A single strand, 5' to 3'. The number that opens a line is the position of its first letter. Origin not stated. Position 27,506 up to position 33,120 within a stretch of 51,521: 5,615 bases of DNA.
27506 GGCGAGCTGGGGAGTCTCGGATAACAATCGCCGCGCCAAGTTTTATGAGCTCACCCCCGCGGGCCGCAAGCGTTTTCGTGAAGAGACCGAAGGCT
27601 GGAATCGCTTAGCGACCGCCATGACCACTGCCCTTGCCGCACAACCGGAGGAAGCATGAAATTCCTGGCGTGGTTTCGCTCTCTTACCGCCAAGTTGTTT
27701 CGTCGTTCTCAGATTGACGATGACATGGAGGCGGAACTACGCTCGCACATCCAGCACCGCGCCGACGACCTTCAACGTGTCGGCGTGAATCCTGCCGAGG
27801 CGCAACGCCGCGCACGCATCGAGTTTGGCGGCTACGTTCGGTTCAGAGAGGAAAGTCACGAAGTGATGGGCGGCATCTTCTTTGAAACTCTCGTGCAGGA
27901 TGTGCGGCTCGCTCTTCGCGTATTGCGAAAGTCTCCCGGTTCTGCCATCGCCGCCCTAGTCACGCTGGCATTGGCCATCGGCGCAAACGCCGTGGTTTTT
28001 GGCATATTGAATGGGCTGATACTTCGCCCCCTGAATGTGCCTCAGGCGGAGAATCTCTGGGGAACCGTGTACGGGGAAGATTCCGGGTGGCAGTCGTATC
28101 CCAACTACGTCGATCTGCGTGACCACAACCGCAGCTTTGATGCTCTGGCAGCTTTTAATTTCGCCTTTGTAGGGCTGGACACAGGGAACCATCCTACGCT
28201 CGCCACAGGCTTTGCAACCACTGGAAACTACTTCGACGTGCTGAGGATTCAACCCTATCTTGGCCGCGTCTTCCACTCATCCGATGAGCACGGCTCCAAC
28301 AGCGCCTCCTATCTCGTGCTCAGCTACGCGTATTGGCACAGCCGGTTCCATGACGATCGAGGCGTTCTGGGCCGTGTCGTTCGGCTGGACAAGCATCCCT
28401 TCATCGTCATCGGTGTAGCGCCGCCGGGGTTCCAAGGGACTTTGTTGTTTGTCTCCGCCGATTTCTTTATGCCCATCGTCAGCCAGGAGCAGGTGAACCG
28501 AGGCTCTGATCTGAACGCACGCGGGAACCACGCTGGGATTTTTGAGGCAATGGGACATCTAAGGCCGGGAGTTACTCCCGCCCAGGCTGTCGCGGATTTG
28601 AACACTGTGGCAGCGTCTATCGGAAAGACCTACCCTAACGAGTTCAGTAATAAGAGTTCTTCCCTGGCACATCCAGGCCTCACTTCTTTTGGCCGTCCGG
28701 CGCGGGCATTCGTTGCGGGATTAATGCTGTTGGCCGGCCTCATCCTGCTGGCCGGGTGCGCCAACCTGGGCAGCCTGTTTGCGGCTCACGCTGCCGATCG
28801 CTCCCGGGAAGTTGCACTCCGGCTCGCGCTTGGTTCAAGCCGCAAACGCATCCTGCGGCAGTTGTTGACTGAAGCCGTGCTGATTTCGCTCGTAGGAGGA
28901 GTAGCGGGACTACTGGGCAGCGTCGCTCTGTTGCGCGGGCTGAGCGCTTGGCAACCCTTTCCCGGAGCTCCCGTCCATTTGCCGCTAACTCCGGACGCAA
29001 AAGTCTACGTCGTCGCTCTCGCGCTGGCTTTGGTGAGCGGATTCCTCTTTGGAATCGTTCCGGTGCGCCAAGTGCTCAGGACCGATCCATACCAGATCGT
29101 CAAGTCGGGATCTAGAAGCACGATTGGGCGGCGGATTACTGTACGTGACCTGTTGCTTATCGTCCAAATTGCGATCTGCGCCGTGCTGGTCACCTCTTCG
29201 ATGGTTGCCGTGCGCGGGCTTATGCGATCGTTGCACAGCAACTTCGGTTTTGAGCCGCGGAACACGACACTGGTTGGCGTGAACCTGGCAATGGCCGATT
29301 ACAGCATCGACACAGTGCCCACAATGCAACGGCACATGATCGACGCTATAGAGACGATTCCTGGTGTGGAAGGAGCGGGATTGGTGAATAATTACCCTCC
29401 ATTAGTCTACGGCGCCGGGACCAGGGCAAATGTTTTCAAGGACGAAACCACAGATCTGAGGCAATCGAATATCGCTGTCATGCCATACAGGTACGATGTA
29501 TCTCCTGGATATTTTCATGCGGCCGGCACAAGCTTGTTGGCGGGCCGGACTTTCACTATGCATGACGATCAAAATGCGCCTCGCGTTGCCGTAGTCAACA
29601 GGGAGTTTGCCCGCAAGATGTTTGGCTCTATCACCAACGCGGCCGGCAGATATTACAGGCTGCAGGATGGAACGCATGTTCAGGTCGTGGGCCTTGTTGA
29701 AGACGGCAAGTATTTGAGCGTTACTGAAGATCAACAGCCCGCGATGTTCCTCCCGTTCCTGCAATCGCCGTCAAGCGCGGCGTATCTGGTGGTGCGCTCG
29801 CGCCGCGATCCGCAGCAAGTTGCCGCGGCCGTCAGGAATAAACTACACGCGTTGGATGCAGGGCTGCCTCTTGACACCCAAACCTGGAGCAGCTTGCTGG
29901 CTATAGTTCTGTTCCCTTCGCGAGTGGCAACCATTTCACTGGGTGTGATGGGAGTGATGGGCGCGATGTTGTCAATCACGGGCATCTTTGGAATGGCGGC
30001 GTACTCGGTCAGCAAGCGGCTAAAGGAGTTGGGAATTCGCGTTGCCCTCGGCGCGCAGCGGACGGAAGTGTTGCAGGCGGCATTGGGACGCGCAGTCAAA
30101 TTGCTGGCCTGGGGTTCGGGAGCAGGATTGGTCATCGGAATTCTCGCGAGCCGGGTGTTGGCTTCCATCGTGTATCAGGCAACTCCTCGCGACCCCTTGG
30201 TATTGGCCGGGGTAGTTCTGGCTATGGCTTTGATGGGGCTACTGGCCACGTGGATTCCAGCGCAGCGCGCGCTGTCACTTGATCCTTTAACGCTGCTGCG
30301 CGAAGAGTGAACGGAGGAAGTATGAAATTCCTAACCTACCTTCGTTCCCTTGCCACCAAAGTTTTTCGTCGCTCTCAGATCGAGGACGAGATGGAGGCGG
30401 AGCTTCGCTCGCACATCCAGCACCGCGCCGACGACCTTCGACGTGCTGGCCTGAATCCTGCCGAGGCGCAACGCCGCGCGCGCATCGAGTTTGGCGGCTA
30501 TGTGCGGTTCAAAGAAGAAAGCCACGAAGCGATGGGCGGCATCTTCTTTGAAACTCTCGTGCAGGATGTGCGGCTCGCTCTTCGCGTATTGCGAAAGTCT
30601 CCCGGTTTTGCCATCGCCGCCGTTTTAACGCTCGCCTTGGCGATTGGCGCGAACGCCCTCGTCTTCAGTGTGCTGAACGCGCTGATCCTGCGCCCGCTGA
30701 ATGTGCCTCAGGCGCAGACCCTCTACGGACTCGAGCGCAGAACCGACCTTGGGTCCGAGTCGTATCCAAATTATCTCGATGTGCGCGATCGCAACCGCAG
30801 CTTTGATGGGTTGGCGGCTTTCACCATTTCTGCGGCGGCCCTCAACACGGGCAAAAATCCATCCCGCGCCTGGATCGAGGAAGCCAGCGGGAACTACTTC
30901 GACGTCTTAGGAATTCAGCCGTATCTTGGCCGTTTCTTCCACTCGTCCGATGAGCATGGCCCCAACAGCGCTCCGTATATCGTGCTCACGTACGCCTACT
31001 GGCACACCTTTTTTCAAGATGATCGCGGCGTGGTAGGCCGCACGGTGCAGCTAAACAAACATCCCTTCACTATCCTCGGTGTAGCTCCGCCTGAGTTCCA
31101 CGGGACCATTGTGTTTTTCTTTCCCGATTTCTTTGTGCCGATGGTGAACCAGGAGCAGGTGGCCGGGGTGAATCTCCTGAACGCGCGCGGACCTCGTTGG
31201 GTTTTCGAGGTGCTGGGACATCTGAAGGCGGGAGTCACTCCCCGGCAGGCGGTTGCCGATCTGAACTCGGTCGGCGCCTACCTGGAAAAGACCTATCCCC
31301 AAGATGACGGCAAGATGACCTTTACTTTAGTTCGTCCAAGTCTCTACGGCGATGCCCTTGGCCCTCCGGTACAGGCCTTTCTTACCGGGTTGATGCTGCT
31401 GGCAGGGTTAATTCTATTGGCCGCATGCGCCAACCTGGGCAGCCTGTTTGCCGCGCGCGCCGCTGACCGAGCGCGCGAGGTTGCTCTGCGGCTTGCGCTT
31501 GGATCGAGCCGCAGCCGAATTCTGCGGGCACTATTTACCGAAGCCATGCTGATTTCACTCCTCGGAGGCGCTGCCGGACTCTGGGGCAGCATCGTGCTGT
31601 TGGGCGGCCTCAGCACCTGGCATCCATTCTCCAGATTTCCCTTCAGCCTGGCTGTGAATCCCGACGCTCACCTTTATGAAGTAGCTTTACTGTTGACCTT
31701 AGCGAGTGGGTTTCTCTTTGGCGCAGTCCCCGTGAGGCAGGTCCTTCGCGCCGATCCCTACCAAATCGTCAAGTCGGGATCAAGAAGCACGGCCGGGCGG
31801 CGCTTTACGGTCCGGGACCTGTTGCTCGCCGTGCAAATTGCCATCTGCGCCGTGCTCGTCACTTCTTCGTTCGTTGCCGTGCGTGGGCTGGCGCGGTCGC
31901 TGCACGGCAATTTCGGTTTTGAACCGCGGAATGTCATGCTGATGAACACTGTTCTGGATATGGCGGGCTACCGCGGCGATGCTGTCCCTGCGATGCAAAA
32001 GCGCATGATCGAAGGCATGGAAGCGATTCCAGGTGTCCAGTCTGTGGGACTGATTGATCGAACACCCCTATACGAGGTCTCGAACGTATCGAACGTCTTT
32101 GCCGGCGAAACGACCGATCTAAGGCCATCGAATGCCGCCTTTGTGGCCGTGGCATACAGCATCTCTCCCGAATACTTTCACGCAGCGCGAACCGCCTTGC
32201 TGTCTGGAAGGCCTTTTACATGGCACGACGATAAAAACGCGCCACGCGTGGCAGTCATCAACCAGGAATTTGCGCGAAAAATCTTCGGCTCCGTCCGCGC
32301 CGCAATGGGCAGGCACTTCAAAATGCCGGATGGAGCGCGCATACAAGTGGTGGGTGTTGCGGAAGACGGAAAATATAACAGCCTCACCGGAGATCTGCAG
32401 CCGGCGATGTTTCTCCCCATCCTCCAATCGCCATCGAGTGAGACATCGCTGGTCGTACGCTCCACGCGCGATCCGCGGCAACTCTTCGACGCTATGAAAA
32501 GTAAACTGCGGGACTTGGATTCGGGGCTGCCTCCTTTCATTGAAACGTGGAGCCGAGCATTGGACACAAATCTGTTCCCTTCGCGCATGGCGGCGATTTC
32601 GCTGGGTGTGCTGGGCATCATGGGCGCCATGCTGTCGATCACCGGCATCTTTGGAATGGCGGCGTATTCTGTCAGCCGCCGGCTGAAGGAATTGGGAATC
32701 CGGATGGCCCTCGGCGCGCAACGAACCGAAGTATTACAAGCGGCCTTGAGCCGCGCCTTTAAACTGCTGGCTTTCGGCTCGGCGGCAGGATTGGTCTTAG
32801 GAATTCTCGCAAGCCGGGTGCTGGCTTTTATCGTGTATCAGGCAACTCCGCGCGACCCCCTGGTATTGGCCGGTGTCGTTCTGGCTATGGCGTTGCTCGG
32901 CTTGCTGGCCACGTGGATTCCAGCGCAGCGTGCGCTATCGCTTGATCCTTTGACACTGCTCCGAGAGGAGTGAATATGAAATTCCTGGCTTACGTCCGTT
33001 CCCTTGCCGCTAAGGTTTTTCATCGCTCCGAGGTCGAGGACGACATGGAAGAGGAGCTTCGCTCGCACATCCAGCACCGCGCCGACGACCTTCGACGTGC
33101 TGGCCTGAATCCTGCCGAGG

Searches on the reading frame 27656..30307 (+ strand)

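Call 102: search_protein_families(library=pfam, proteins=[window:27656-30307:+], max_evalue=0.0001)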
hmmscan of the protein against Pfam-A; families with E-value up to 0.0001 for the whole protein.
window:27656-30307:+ (884 aa): 2 families
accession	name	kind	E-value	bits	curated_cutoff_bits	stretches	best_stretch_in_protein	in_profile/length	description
PF12704.14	MacB_PCD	-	4.5e-34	119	27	2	99-317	3-206/207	MacB-like periplasmic core domain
PF02687.27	FtsX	-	5.9e-25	88.1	25.5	2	358-478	2-120/120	FtsX-like permease C-terminal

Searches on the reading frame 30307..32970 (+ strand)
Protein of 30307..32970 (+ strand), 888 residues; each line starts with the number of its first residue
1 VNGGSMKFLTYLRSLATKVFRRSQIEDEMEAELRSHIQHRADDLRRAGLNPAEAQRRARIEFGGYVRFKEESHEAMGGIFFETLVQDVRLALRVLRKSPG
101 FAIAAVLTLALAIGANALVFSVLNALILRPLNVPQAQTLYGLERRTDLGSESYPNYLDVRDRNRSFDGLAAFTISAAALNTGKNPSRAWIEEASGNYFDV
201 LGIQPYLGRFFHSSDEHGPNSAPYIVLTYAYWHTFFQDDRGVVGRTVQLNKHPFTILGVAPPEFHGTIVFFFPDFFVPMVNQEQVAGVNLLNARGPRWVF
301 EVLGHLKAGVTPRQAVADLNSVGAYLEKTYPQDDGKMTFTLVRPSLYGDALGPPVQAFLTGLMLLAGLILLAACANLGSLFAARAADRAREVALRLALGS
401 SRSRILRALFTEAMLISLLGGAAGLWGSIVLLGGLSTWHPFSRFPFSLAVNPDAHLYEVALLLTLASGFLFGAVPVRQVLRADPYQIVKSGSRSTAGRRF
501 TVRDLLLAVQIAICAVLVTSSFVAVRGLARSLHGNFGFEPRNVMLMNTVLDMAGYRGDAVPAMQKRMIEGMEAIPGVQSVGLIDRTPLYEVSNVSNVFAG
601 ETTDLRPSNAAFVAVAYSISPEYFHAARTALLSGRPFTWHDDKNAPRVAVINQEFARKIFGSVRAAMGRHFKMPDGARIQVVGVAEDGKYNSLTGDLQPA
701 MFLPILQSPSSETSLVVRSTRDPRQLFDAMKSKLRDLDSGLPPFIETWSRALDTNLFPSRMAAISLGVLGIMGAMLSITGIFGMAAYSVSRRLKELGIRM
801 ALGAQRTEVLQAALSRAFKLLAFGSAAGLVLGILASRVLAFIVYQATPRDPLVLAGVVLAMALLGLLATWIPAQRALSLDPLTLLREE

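Call 102: search_protein_families(library=pfam, proteins=[window:30307-32970:+], max_evalue=0.0001)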
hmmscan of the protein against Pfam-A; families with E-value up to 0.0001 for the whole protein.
window:30307-32970:+ (888 aa): 2 families
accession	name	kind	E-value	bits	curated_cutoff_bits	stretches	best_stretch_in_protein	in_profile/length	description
PF12704.14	MacB_PCD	-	5.6e-34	118.7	27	2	104-321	3-206/207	MacB-like periplasmic core domain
PF02687.27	FtsX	-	5.5e-21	75.3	25.5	2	364-484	2-120/120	FtsX-like permease C-terminal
